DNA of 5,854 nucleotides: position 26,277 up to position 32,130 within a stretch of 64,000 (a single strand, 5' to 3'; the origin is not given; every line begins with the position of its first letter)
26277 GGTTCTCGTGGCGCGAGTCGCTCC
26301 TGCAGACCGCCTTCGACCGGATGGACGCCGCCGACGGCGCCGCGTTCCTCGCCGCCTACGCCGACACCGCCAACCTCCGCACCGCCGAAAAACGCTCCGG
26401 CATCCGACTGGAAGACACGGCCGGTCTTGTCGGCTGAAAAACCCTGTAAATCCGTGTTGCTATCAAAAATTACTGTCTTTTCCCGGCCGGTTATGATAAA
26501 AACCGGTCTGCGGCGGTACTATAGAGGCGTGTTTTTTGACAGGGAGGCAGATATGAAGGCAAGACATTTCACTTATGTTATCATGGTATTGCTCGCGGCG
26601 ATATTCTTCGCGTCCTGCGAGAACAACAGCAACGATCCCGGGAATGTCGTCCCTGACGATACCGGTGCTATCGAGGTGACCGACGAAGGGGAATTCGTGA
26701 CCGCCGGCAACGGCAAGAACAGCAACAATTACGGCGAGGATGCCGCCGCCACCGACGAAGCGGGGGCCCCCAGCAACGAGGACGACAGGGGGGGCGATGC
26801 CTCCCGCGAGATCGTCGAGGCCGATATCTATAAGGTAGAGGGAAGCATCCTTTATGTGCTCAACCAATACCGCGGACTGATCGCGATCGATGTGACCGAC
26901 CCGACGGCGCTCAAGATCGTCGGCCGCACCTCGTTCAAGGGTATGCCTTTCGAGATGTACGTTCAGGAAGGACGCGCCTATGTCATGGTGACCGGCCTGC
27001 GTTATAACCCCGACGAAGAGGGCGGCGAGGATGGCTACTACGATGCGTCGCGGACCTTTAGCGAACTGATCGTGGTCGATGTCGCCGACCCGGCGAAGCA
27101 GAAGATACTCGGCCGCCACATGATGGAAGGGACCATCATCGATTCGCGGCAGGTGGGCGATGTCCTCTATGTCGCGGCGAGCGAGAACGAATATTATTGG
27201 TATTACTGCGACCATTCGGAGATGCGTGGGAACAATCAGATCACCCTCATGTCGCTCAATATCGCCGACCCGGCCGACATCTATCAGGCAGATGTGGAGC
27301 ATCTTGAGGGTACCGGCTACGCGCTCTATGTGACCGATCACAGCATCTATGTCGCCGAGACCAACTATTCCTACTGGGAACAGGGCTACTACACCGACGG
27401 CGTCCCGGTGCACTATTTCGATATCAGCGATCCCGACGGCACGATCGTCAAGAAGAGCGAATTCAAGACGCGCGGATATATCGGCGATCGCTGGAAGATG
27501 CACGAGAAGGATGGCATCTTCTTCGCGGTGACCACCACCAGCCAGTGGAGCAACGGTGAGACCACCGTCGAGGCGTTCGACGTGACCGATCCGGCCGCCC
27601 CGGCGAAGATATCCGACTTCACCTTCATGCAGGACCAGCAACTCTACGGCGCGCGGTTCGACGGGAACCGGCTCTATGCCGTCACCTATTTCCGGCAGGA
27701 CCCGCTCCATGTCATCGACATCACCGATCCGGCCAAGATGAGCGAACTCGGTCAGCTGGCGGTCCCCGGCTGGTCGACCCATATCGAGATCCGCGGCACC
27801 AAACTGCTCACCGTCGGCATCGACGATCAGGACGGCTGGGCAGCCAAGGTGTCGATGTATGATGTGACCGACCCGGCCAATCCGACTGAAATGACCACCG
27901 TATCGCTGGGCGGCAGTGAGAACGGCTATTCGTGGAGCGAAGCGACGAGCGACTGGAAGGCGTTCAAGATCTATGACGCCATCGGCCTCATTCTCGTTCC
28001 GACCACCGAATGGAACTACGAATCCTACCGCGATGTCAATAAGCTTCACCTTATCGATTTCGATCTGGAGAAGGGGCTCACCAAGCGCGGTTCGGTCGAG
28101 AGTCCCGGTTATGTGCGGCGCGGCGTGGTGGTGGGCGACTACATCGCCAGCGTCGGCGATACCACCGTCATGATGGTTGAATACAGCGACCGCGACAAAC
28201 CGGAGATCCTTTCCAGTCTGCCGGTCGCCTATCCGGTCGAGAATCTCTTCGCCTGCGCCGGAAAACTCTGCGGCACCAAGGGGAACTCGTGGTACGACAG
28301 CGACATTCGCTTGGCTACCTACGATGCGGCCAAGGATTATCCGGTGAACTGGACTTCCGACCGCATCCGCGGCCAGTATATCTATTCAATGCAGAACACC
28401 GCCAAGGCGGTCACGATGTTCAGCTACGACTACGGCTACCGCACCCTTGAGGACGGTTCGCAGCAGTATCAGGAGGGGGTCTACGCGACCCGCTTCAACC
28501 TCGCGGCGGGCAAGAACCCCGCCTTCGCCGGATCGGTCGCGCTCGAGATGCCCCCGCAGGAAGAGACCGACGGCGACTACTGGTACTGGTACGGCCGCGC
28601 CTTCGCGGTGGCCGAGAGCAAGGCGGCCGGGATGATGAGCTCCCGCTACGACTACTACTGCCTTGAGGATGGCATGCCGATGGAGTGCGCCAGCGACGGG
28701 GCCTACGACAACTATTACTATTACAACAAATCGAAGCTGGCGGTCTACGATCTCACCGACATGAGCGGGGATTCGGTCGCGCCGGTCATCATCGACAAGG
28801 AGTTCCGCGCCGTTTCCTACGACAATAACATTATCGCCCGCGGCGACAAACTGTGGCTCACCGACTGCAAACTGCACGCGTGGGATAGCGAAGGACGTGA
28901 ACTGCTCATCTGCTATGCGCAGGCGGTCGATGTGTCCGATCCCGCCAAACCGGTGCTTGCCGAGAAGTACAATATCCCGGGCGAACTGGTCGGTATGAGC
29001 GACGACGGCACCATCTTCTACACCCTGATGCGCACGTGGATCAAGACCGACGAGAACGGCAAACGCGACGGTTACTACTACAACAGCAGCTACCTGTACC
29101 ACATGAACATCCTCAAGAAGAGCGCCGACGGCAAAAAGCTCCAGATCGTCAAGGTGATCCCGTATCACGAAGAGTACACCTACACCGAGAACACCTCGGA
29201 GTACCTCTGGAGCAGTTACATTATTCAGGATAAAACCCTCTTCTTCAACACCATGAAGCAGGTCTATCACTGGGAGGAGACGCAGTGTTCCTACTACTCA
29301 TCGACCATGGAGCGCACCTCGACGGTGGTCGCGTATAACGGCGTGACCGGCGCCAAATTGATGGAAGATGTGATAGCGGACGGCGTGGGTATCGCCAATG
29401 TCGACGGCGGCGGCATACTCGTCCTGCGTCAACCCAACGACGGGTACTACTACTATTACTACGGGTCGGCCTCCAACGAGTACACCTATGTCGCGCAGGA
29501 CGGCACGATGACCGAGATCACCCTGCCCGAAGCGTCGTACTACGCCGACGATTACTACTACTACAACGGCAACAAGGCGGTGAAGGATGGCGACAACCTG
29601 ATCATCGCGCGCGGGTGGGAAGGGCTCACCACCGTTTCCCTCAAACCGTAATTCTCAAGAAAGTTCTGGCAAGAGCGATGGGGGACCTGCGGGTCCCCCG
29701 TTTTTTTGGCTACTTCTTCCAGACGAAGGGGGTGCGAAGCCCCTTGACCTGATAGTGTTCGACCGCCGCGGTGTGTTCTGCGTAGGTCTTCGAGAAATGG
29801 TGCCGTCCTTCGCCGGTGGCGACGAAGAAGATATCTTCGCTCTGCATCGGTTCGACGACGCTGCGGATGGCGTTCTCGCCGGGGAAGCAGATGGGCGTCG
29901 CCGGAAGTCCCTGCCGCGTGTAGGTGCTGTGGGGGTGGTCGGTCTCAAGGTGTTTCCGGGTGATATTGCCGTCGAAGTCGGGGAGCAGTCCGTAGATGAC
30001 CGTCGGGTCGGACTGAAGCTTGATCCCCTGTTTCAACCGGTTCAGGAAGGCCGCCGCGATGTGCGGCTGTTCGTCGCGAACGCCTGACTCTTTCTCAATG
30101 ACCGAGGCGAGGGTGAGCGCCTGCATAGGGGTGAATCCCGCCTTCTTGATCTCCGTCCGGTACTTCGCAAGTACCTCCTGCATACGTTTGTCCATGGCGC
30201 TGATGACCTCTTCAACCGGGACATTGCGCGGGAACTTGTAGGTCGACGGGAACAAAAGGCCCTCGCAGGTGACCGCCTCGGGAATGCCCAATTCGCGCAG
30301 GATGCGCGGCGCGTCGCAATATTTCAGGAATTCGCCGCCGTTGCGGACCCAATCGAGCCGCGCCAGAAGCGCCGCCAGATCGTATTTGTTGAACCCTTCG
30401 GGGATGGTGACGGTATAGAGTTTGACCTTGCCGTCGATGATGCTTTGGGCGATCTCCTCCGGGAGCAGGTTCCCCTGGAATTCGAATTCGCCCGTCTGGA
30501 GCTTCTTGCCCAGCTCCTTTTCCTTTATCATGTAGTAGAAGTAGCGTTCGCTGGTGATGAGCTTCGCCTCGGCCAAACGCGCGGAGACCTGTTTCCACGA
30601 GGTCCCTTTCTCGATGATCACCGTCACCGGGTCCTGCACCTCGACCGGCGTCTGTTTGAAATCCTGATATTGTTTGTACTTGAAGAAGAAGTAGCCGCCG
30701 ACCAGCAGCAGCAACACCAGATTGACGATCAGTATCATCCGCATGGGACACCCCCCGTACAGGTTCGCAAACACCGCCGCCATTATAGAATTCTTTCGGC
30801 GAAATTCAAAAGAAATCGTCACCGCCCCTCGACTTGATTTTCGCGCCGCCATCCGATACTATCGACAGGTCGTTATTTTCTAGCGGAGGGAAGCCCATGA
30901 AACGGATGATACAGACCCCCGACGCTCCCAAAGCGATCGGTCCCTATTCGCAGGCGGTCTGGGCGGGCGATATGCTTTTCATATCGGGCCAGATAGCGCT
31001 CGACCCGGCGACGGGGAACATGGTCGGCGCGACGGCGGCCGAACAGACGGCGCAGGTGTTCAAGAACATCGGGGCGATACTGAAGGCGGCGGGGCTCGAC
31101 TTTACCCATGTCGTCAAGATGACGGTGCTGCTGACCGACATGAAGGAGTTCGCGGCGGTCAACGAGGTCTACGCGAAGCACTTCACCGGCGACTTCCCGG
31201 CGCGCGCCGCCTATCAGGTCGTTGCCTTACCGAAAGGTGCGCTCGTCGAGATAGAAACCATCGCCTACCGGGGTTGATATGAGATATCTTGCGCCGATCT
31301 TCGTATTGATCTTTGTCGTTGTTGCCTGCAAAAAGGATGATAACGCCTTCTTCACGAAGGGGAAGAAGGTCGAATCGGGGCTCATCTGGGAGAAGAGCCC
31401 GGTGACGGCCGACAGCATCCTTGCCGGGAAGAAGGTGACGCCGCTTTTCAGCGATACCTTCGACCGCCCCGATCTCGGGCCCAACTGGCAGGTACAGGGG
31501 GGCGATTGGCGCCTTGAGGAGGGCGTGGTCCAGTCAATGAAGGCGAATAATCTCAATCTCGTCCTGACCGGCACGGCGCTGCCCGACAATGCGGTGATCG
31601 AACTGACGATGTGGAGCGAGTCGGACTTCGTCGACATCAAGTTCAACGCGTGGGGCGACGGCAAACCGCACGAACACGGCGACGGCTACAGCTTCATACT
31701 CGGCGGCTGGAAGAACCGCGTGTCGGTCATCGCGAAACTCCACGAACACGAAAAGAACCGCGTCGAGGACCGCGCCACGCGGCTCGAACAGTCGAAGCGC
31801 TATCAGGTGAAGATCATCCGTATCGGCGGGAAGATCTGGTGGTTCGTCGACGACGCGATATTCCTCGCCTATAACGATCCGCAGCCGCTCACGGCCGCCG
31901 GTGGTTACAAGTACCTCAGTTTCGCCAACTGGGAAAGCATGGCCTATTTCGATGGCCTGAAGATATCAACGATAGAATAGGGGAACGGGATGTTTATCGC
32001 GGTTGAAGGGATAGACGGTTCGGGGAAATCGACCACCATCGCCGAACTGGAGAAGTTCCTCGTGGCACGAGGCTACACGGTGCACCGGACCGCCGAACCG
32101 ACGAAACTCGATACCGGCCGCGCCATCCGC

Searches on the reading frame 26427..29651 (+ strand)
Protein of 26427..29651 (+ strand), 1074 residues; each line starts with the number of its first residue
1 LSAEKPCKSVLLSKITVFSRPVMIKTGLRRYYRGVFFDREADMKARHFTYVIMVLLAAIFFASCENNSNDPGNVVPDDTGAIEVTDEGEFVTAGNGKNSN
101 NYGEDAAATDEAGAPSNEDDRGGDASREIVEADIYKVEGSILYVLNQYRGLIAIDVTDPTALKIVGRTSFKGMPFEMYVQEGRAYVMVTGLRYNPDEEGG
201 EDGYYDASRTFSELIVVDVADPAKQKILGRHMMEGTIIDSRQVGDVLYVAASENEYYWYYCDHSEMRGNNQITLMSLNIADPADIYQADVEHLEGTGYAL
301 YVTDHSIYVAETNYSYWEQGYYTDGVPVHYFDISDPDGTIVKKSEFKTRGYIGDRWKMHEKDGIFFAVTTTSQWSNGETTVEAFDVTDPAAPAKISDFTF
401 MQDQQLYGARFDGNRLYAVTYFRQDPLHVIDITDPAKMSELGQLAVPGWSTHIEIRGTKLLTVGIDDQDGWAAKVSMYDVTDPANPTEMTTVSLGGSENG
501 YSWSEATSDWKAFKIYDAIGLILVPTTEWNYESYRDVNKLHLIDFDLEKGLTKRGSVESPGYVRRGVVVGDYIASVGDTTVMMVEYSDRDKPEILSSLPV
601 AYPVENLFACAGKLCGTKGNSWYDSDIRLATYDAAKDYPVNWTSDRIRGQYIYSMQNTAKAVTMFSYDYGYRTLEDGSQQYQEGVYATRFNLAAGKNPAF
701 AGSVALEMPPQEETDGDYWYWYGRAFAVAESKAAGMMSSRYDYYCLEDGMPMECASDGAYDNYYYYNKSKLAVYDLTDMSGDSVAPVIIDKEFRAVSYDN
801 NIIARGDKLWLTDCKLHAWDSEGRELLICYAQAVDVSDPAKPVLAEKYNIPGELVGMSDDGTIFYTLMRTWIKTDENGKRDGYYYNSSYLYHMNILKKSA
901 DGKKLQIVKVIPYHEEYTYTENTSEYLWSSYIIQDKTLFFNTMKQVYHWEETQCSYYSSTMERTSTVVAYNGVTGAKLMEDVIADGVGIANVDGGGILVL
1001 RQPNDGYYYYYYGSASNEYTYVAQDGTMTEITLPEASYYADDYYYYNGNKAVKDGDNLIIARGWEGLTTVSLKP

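Call 53: search_protein_families(library=pfam, proteins=[window:26427-29651:+], max_evalue=0.001)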
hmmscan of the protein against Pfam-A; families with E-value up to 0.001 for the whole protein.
window:26427-29651:+ (1074 aa): 2 families
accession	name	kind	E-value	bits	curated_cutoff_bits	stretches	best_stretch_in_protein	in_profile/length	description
PF09826.15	Beta_propel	-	1.8e-69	235.4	22.4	1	128-587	10-493/495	Beta propeller domain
PF08309.17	LVIVD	-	2.4e-09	36.8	20.2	0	834-849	26-41/42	LVIVD repeat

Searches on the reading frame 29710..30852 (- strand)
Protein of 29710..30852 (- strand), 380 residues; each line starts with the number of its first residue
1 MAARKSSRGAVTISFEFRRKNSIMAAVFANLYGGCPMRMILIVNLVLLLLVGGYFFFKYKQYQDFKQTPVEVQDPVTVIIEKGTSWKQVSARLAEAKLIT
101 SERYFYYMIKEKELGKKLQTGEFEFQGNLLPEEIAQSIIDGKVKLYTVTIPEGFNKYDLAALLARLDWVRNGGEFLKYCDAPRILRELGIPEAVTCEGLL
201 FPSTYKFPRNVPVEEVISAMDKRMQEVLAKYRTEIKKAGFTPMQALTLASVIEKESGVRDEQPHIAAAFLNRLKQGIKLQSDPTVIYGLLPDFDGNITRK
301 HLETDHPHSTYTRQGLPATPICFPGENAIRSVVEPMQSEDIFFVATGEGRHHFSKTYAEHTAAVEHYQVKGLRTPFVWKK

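Call 53: search_protein_families(library=pfam, proteins=[window:29710-30852:-], max_evalue=0.001)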
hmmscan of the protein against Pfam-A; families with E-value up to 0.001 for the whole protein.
window:29710-30852:- (380 aa): 1 family
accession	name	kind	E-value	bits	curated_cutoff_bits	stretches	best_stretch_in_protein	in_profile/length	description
PF02618.21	YceG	-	2.3e-77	260.6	32.4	1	78-365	1-274/275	YceG-like family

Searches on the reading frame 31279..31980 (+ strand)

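Call 53: search_protein_families(library=pfam, proteins=[window:31279-31980:+], max_evalue=0.001)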
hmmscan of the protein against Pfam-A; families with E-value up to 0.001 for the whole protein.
window:31279-31980:+ (233 aa): 1 family
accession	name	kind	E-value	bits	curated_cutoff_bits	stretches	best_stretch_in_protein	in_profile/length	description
PF12248.16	Methyltransf_FA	-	1.9e-05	24.9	24.2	1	135-224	46-134/140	Farnesoic acid 0-methyl transferase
